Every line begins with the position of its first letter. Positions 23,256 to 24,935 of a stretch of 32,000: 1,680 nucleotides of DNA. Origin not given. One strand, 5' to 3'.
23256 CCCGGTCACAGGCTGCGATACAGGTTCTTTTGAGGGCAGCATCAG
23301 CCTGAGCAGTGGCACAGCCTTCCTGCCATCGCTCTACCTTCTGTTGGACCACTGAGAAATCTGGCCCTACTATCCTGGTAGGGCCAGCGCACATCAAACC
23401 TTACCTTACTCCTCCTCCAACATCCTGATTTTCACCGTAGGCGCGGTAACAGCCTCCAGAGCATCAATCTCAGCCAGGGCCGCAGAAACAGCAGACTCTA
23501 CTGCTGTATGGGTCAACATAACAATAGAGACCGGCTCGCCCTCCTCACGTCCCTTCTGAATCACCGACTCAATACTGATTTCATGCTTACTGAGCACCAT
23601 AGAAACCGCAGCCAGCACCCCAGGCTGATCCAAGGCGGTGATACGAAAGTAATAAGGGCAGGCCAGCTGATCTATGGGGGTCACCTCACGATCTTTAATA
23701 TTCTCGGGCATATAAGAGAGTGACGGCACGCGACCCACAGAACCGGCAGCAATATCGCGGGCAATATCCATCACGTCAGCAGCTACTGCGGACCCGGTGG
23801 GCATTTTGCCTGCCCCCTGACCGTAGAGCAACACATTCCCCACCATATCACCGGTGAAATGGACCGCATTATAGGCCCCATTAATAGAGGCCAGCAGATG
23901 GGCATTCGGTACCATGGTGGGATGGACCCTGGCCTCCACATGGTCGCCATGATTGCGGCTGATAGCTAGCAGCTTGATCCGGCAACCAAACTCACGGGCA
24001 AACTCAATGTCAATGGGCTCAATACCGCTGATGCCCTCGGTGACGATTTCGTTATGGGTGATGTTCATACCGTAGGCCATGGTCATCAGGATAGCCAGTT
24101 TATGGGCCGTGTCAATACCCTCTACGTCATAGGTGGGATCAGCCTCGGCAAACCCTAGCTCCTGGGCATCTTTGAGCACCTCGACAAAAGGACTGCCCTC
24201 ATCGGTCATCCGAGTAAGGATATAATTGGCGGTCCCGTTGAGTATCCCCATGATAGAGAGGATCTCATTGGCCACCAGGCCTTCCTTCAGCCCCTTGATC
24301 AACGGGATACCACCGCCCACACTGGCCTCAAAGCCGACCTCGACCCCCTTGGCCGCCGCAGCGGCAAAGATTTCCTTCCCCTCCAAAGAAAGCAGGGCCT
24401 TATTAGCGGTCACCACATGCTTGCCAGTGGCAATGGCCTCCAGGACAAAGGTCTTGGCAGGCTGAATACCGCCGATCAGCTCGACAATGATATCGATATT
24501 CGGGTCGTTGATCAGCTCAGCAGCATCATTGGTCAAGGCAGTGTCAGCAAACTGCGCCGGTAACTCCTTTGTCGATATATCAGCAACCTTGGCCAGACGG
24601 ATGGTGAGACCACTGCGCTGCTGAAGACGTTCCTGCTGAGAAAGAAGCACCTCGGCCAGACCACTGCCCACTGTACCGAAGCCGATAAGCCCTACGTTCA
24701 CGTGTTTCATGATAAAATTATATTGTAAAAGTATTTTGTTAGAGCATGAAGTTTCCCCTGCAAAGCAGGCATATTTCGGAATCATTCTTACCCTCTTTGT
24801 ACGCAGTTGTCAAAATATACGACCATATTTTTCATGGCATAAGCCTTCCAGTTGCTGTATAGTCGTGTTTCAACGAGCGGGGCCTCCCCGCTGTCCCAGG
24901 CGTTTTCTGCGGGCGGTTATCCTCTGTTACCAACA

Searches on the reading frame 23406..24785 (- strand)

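Call 26: search_protein_families(library=pfam, proteins=[window:23406-24785:-], max_evalue=0.001)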
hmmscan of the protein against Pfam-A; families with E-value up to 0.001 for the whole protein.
window:23406-24785:- (459 aa): 6 families
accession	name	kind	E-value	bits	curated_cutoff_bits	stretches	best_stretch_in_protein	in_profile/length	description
PF00742.24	Homoserine_dh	-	2.3e-64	216.8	22.9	1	161-339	1-173/173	Homoserine dehydrogenase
PF03447.22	NAD_binding_3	-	4e-21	76.3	24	1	35-152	1-115/116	Homoserine dehydrogenase, NAD binding domain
PF01842.31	ACT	-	6.3e-11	42.3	27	1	379-444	2-65/66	ACT domain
PF22629.2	ACT_AHAS_ss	-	5.2e-06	27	27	1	381-446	2-65/67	AHAS small subunit-like ACT domain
PF01408.29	GFO_IDH_MocA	-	0.00018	22.7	24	1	29-148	1-114/120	Oxidoreductase family, NAD-binding Rossmann fold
PF13291.12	ACT_4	-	0.00096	20.2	27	0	380-421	9-50/80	ACT domain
